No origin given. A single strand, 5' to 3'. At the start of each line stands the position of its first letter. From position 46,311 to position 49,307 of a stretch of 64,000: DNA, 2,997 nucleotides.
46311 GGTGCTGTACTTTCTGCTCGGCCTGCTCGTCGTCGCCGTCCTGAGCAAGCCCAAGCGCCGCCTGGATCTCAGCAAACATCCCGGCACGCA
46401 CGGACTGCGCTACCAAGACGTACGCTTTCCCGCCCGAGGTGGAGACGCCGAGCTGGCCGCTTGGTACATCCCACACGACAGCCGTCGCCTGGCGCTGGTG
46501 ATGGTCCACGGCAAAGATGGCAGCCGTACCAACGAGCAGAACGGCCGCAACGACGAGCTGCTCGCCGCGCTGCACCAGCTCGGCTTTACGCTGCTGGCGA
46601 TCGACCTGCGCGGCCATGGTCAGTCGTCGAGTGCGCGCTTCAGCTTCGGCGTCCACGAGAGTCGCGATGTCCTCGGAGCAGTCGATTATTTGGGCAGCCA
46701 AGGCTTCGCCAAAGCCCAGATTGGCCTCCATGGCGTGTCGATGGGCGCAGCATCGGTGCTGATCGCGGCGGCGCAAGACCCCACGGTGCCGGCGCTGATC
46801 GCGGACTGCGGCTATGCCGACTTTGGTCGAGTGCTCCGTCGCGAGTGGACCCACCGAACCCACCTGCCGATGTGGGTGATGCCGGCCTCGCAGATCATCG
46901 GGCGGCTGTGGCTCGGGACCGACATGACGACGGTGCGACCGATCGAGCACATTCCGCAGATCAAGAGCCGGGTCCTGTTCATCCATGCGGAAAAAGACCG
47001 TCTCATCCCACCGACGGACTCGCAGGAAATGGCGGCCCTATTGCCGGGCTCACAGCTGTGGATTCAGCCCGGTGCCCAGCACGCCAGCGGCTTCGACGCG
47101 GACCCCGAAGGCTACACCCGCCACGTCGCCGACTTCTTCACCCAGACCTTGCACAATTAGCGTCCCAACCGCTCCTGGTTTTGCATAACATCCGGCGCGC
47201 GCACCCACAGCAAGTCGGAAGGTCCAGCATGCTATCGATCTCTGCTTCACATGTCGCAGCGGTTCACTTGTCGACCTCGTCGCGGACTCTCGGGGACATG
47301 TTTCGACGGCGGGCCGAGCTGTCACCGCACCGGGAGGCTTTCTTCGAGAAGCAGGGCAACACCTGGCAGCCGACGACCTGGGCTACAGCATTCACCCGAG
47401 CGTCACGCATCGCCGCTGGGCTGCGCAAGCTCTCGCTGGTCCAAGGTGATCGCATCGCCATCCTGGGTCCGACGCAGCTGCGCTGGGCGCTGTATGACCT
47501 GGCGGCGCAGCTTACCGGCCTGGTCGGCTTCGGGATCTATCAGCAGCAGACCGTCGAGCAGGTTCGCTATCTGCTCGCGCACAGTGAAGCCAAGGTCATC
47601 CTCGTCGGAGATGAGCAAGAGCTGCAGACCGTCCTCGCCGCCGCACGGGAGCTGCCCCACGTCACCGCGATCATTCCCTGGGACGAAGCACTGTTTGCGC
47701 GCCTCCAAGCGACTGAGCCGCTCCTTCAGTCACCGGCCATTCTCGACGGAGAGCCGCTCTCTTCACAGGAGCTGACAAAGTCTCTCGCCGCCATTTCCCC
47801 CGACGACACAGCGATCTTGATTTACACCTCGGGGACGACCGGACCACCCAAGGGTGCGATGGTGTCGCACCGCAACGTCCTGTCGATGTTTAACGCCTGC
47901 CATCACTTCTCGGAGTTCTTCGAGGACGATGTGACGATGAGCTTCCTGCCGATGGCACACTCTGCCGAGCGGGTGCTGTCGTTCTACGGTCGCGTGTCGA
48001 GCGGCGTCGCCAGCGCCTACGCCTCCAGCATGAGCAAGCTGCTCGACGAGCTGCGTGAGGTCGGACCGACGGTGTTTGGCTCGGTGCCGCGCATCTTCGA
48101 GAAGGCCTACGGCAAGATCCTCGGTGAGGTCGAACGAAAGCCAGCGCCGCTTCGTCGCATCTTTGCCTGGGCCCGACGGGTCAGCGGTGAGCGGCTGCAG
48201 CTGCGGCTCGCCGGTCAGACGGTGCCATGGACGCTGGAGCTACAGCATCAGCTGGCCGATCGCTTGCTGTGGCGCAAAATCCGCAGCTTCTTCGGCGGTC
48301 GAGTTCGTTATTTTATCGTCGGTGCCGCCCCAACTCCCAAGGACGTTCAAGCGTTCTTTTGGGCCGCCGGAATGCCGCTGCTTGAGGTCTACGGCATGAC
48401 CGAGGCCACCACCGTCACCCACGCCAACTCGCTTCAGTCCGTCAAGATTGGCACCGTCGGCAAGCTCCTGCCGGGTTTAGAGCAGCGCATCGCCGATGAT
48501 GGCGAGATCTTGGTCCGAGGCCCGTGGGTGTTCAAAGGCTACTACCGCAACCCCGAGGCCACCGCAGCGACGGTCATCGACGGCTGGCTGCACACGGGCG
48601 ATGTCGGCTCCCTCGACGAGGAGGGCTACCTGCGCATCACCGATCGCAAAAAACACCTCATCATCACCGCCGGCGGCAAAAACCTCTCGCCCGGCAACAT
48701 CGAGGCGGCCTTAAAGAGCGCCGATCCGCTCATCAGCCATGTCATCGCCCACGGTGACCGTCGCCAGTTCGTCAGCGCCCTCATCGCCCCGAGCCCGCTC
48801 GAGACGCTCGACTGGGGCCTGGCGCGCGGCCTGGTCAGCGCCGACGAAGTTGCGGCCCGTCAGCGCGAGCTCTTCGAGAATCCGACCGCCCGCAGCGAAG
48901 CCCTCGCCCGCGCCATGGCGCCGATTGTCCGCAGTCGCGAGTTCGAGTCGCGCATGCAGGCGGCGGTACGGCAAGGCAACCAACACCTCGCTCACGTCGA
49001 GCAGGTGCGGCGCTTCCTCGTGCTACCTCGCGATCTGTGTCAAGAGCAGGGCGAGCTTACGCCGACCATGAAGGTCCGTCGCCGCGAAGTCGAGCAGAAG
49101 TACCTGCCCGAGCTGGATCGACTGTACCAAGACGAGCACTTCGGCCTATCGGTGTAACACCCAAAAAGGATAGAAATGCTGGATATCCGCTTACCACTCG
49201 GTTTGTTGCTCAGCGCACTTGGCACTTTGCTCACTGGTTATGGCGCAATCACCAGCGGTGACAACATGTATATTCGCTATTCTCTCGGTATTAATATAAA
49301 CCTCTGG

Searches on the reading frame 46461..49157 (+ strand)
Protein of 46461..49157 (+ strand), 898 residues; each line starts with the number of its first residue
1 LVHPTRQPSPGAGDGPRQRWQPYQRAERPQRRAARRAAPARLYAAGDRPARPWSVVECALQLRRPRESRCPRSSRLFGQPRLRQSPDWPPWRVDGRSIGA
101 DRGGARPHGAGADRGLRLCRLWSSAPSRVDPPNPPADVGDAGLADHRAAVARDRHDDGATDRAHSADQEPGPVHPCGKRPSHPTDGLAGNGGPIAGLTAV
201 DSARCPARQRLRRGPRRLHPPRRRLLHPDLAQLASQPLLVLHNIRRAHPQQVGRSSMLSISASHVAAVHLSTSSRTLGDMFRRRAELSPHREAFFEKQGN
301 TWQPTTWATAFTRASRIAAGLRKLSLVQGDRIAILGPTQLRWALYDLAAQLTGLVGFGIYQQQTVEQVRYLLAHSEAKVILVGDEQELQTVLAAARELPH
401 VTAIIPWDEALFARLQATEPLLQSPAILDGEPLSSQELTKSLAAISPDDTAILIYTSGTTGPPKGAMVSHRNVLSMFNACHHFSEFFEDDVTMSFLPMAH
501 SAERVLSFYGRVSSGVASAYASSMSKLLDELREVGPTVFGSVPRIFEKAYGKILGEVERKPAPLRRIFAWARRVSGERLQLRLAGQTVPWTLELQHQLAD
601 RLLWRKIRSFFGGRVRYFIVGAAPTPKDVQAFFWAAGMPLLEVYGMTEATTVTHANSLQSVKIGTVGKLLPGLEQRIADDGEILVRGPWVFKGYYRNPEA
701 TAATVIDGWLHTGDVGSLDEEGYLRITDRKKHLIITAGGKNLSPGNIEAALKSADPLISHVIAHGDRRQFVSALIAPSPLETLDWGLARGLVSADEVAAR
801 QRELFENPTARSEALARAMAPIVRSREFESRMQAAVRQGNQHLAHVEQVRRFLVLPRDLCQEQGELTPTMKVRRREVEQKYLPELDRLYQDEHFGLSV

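Call 19: search_protein_families(library=pfam, proteins=[window:46461-49157:+], max_evalue=0.001)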
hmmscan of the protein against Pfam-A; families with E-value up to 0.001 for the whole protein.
window:46461-49157:+ (898 aa): 2 families
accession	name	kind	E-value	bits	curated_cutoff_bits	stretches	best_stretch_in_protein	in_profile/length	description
PF00501.34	AMP-binding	-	3.8e-72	243.6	29.9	1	281-695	1-384/384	AMP-binding enzyme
PF23562.2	AMP-binding_C_3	-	4.5e-10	40.4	20.8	1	733-779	3-49/124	AMP-binding enzyme C-terminal domain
